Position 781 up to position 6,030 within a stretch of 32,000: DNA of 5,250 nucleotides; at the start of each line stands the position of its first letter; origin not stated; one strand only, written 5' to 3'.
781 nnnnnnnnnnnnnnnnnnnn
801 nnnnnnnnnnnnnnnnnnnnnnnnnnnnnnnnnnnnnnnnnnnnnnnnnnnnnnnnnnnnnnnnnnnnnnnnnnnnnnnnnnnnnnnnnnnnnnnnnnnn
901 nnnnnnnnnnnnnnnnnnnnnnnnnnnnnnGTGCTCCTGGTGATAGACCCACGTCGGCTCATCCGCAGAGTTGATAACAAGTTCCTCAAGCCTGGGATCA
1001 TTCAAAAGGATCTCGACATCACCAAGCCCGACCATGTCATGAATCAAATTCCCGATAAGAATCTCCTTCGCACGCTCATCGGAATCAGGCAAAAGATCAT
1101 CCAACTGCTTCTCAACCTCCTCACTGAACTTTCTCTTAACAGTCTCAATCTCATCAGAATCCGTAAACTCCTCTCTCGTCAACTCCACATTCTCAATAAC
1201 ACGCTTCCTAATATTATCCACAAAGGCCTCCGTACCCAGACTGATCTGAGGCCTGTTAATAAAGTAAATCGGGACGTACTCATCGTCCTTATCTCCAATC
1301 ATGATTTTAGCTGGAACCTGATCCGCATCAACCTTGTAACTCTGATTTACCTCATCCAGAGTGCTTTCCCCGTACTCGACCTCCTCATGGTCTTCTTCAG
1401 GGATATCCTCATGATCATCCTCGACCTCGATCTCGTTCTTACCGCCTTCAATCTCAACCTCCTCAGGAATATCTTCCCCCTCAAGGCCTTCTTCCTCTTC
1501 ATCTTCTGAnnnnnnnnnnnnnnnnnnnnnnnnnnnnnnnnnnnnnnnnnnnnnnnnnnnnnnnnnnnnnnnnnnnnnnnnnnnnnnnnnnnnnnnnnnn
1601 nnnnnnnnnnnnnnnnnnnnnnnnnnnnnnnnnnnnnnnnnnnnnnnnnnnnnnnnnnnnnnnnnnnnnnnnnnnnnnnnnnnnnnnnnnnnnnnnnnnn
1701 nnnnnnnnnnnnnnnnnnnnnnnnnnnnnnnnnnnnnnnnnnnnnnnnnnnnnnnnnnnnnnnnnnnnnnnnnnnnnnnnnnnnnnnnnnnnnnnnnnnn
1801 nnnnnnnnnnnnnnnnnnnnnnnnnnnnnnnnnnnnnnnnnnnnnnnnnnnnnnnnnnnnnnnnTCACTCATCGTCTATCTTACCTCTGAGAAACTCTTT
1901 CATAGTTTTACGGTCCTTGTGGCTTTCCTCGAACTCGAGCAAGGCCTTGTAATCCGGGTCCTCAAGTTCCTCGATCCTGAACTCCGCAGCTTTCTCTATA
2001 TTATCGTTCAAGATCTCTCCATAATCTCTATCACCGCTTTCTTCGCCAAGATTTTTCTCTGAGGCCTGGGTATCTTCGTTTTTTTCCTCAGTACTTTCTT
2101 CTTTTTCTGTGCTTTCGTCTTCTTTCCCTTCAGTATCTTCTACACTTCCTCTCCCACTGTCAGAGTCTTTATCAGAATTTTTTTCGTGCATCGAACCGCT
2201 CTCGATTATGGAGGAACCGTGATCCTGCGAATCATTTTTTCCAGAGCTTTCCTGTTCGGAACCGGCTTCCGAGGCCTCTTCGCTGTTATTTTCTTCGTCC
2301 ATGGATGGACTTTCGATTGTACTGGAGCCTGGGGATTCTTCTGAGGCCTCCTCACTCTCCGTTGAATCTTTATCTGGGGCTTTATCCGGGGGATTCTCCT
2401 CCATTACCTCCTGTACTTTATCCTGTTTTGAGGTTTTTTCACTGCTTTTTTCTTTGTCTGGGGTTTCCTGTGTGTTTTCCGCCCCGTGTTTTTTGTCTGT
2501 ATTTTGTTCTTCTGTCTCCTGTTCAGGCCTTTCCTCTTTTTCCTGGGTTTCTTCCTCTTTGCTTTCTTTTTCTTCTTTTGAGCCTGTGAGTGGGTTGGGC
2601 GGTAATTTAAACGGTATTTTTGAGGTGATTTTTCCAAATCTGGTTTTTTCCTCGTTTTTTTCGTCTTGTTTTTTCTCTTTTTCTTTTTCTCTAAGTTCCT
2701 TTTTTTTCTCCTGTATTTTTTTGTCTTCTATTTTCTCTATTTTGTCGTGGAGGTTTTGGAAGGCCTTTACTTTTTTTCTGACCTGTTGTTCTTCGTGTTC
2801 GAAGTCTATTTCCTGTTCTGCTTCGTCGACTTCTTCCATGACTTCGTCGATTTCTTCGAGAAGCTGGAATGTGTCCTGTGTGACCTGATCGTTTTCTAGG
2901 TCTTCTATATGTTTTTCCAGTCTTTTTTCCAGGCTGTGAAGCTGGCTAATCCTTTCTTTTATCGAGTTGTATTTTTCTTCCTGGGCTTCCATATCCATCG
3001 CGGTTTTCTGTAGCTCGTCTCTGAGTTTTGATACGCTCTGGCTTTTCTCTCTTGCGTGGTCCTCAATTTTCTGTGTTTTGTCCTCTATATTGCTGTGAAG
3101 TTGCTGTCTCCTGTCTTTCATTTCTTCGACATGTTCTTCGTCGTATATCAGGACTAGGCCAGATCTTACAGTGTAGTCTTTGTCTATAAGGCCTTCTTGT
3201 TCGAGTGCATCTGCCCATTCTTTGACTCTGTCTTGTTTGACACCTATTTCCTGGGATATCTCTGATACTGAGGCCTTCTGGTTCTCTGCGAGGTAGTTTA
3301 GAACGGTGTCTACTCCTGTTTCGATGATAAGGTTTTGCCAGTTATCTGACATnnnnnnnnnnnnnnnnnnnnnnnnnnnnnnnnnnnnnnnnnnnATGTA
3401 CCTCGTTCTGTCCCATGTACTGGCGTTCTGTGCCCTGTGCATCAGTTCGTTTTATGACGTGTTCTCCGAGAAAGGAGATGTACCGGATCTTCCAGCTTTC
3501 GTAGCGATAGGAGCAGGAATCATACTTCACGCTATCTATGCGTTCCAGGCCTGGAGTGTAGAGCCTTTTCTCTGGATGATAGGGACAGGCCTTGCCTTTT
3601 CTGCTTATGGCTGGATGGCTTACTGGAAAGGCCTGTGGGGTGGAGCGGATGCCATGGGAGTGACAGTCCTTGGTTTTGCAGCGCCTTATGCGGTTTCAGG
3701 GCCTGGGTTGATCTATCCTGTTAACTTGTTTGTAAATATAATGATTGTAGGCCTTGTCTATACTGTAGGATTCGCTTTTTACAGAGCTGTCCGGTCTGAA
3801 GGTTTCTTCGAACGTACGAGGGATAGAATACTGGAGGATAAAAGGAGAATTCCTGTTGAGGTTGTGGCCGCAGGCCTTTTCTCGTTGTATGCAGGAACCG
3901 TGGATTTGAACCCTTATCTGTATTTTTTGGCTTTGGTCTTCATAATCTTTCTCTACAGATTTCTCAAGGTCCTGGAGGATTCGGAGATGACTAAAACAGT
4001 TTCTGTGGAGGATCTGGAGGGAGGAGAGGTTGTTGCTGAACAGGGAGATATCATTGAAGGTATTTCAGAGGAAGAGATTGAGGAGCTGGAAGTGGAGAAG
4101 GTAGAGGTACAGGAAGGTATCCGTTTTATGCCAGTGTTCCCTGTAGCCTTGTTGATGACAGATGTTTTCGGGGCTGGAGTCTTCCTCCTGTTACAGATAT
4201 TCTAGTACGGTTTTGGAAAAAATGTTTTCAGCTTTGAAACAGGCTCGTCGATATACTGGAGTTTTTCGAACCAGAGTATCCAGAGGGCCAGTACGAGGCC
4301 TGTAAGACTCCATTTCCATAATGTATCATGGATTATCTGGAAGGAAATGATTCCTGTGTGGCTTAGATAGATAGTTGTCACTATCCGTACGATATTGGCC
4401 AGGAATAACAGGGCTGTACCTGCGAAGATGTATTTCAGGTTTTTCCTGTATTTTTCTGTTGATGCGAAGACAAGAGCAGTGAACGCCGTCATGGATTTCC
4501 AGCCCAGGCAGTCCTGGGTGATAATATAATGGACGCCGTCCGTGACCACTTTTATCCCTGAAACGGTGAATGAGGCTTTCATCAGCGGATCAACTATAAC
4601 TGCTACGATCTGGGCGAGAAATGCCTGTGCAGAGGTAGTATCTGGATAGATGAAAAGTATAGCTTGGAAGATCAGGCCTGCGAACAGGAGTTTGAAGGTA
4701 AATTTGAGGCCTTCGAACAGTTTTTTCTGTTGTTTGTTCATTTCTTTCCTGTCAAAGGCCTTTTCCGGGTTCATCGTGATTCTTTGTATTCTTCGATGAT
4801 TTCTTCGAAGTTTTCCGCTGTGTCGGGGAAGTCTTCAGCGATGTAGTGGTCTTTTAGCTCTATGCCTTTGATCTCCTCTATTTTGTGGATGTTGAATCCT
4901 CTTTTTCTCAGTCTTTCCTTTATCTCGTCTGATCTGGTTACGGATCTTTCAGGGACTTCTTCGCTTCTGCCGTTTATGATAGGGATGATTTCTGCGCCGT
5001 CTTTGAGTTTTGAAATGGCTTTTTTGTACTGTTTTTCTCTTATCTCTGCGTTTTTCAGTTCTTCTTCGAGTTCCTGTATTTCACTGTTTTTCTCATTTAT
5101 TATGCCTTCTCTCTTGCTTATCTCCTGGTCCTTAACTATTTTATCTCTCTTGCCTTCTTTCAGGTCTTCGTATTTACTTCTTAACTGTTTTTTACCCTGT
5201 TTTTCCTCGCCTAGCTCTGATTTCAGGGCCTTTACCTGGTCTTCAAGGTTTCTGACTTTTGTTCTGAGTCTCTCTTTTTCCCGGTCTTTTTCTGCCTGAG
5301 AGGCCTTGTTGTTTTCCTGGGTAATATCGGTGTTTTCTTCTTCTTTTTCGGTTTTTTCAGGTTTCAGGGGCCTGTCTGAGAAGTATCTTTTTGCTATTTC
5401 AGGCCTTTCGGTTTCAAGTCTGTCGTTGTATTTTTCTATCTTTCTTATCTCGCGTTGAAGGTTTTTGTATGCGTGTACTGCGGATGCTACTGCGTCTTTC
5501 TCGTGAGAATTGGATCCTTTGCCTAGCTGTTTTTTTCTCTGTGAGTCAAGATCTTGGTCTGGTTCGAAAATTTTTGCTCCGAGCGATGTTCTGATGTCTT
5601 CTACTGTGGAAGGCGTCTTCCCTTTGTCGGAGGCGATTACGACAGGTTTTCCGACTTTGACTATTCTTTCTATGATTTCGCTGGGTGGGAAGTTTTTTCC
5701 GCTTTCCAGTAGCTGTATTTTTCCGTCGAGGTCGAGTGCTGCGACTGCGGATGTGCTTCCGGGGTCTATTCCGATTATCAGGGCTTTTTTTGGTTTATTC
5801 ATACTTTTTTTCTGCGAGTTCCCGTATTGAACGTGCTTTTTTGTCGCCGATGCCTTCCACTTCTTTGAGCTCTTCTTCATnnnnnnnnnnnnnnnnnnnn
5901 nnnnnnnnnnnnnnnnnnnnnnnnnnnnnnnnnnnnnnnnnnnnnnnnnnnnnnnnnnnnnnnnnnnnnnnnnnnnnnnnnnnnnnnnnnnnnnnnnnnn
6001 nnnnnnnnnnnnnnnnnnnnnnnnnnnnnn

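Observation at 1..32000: About 20-fold over-representation of the palindromic hexamer AGGCCT across genes, RNAs and spacers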

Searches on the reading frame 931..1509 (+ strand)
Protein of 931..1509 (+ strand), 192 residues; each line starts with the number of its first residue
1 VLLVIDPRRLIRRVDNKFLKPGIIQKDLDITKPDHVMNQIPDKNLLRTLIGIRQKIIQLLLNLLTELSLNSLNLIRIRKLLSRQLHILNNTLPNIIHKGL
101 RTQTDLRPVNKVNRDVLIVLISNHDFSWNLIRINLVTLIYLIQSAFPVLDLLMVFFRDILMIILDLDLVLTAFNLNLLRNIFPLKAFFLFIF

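Call 9: search_protein_families(library=pfam, proteins=[window:931-1509:+])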
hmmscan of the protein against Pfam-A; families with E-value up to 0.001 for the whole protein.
window:931-1509:+ (192 aa): 0 families

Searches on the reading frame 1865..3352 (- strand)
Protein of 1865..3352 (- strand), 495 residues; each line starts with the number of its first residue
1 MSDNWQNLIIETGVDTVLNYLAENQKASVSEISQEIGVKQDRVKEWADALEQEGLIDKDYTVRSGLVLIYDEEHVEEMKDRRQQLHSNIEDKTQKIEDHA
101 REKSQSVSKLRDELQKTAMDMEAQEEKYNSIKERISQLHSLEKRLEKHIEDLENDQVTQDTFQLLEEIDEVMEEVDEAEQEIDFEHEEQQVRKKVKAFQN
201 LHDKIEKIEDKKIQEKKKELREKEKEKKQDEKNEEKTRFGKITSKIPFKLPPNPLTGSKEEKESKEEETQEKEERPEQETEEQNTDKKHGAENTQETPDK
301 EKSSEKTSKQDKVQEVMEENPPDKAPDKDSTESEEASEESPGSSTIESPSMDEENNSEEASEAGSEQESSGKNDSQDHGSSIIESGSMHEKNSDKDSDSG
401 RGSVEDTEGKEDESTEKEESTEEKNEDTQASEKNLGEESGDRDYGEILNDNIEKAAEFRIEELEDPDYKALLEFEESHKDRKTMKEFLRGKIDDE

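Call 8: search_protein_families(library=pfam, proteins=[window:1865-3352:-])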
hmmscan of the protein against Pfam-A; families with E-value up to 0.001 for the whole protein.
window:1865-3352:- (495 aa): 0 families

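Call 59: find_encoding_contigs(protein=window:1865-3352:-, flank=10000, max_places=2)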
Protein window:1865-3352:- (495 aa): 3 contigs read that carry it; 2 places shown.
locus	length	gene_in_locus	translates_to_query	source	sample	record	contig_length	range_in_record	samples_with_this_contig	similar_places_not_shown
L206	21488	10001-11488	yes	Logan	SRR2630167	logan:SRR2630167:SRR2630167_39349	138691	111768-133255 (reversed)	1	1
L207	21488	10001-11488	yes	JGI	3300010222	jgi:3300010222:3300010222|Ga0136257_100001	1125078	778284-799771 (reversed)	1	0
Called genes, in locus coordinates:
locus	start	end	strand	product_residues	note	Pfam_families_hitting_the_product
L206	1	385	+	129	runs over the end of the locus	-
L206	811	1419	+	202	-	PF01963:TraB_PrgY_gumN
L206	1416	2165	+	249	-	PF10977:DUF2797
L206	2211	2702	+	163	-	-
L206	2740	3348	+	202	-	-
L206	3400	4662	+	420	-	PF01935:DUF87, PF05872:HerA_C (faint)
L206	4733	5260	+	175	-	-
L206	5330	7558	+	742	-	PF00270:DEAD, PF04851:ResIII, PF21210:RNA_helicase_helical, PF00271:Helicase_C, PF02732:ERCC4, PF12826:HHH_2, PF14520:HHH_5, PF00633:HHH (weak)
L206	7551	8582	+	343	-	PF04312:DUF460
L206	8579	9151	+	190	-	PF09721:Exosortase_EpsH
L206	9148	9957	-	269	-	-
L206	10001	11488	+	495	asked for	-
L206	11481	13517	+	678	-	PF00437:T2SSE, PF23989:PilB3_C (faint)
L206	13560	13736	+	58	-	PF01775:Ribosomal_L18A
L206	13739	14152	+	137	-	-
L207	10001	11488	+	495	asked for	-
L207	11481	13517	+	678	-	PF00437:T2SSE, PF23989:PilB3_C (faint)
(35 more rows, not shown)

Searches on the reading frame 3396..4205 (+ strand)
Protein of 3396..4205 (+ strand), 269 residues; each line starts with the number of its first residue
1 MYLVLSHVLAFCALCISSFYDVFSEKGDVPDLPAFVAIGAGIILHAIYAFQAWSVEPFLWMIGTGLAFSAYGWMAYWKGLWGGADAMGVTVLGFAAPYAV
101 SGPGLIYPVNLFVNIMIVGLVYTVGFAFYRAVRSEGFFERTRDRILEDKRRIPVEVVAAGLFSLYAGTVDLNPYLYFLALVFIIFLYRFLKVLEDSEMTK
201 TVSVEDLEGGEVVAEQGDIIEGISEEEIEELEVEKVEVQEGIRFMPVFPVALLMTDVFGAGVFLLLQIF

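Call 8: search_protein_families(library=pfam, proteins=[window:3396-4205:+])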
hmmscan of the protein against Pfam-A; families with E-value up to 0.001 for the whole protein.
window:3396-4205:+ (269 aa): 1 family
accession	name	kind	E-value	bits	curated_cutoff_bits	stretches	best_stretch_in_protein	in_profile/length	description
PF01478.23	Peptidase_A24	-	0.00064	20.6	26.5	0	9-123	2-103/104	Type IV leader peptidase family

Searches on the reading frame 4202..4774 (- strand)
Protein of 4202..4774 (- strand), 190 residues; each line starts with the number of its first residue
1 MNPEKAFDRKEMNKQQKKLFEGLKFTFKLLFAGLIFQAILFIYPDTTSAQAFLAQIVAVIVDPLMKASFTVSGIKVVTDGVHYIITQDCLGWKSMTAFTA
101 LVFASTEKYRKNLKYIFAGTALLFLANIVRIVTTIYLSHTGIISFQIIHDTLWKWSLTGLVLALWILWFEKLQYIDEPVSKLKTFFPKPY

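Call 8: search_protein_families(library=pfam, proteins=[window:4202-4774:-])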
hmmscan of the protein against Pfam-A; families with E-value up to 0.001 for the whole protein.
window:4202-4774:- (190 aa): 1 family
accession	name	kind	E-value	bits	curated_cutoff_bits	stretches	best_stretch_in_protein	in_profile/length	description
PF09721.15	Exosortase_EpsH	-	4.6e-07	29.9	25.7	1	25-168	102-250/254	Transmembrane exosortase (Exosortase_EpsH)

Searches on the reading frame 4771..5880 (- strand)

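Call 8: search_protein_families(library=pfam, proteins=[window:4771-5880:-])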
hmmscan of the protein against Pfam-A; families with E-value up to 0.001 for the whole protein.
window:4771-5880:- (369 aa): 1 family
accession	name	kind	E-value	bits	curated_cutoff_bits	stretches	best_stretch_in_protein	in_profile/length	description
PF04312.18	DUF460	-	1e-32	113.1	28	1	15-134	17-135/135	Protein of unknown function (DUF460)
